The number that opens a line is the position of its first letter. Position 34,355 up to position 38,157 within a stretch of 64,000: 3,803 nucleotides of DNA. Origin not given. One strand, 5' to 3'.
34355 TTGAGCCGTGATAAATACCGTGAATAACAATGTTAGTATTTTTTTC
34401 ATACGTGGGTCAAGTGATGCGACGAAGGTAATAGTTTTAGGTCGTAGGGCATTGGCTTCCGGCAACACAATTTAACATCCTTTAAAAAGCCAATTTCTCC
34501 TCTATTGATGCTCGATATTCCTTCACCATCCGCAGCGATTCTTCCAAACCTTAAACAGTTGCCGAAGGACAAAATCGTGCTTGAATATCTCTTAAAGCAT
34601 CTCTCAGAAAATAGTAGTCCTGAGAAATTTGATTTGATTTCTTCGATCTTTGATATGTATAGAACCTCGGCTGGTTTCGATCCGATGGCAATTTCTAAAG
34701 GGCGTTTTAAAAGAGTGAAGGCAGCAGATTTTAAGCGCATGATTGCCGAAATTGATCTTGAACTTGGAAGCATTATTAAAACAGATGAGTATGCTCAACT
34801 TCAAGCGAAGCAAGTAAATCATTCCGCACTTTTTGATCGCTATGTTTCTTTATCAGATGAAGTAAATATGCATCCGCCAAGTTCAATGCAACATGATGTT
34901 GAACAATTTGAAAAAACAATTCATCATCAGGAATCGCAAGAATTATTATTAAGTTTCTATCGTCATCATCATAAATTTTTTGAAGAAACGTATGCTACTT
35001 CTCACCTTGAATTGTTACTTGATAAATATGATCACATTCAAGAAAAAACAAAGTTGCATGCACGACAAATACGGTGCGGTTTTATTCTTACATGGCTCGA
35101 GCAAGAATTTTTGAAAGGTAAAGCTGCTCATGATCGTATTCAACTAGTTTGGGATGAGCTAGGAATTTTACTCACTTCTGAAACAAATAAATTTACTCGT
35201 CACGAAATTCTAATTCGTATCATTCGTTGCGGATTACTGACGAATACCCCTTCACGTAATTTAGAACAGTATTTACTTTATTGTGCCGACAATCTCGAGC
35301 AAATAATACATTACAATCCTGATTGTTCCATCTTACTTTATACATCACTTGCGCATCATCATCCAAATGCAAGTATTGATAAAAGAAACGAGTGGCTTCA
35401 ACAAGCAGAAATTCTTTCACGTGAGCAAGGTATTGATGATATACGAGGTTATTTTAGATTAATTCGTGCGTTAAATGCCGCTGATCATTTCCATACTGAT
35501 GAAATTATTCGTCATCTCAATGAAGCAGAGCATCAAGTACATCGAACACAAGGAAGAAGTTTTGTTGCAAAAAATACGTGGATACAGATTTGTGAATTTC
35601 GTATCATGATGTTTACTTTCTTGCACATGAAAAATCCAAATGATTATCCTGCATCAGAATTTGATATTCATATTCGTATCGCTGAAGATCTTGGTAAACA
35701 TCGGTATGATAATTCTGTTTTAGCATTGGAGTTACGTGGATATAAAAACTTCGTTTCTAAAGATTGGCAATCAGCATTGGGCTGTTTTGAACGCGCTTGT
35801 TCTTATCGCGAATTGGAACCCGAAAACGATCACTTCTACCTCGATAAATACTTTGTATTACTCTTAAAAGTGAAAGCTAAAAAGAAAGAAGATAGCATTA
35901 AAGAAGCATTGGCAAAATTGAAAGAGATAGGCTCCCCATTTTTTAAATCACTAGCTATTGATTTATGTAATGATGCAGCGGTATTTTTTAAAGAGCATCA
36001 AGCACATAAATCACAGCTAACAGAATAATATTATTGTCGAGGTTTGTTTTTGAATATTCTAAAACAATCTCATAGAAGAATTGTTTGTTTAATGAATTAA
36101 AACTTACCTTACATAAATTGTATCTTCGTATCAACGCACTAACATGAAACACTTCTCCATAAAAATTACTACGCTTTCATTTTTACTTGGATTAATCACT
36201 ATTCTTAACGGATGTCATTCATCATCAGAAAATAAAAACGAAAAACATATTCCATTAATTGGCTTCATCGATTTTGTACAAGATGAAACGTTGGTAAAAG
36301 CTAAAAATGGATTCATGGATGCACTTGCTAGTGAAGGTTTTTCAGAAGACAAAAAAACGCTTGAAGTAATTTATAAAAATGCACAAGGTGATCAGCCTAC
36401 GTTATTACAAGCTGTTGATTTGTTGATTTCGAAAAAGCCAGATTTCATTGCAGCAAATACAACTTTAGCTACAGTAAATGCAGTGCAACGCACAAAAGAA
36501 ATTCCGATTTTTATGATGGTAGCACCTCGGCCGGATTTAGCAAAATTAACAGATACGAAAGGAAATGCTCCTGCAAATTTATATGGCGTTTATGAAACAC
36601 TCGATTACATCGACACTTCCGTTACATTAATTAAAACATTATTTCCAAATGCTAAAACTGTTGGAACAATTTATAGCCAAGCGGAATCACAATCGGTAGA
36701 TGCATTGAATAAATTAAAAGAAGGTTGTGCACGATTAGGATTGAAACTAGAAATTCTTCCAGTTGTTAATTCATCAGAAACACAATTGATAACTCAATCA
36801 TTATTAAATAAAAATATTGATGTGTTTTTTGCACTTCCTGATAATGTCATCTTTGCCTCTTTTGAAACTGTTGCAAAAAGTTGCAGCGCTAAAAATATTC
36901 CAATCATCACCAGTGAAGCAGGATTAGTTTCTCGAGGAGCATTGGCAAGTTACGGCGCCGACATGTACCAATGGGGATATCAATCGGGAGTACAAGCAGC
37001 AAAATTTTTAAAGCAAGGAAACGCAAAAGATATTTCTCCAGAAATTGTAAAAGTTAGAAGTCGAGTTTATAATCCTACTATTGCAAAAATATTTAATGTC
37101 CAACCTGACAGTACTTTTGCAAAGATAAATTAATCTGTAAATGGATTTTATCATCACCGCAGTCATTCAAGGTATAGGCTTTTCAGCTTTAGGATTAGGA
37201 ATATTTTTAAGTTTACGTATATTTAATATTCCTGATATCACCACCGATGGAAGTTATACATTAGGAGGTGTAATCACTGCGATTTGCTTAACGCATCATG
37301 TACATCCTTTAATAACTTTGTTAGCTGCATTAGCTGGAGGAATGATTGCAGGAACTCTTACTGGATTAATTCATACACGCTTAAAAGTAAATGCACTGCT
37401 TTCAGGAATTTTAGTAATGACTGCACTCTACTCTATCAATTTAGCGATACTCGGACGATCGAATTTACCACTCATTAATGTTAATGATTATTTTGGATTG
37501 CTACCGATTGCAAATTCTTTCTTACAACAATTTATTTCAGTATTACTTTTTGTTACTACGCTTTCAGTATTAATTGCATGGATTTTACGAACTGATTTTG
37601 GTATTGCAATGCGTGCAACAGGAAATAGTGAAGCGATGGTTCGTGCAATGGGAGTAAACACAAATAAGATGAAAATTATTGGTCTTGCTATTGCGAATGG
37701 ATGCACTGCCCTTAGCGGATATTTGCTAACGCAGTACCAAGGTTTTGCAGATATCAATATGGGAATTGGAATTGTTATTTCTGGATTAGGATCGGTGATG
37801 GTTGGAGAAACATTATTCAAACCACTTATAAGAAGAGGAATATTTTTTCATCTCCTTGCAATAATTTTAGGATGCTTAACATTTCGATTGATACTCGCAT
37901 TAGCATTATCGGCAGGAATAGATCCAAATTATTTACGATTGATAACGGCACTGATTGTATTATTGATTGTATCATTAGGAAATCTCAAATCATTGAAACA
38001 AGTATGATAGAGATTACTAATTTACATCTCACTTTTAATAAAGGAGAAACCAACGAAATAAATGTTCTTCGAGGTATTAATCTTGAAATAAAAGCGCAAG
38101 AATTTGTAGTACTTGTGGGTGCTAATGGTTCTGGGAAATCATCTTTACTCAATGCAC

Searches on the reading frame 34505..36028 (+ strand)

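Call 8: search_protein_families(library=pfam, proteins=[window:34505-36028:+], max_evalue=0.01)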
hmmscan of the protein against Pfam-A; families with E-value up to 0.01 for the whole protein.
window:34505-36028:+ (507 aa): 1 family
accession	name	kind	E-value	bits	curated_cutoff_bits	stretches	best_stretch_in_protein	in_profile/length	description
PF21246.3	Usp38-like_N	-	0.0052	16.3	27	0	137-195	7-66/337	Ubiquitin carboxyl-terminal hydrolase 38-like, N-terminal domain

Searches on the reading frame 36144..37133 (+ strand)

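Call 8: search_protein_families(library=pfam, proteins=[window:36144-37133:+], max_evalue=0.01)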
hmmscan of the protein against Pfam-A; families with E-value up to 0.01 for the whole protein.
window:36144-37133:+ (329 aa): 4 families
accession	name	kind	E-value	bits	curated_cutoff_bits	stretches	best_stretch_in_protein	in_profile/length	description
PF04392.18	ABC_sub_bind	-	5.3e-50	170.7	25.9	1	39-320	2-280/293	ABC transporter substrate binding protein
PF13407.12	Peripla_BP_4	-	2e-08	34.6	35.1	1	187-292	16-121/258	Periplasmic binding protein domain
PF13458.12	Peripla_BP_6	-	0.00024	21.3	31.7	0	65-204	37-166/343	Periplasmic binding protein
PF00532.27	Peripla_BP_1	-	0.0011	19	22.2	0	52-111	138-196/281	Periplasmic binding proteins and sugar binding domain of LacI family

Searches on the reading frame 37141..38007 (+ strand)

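Call 8: search_protein_families(library=pfam, proteins=[window:37141-38007:+], max_evalue=0.01)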
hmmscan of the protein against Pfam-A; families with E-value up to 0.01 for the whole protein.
window:37141-38007:+ (288 aa): 1 family
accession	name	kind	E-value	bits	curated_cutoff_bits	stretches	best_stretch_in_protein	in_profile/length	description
PF02653.21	BPD_transp_2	-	4.8e-27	95.2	26.8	1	6-277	4-268/269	Branched-chain amino acid transport system / permease component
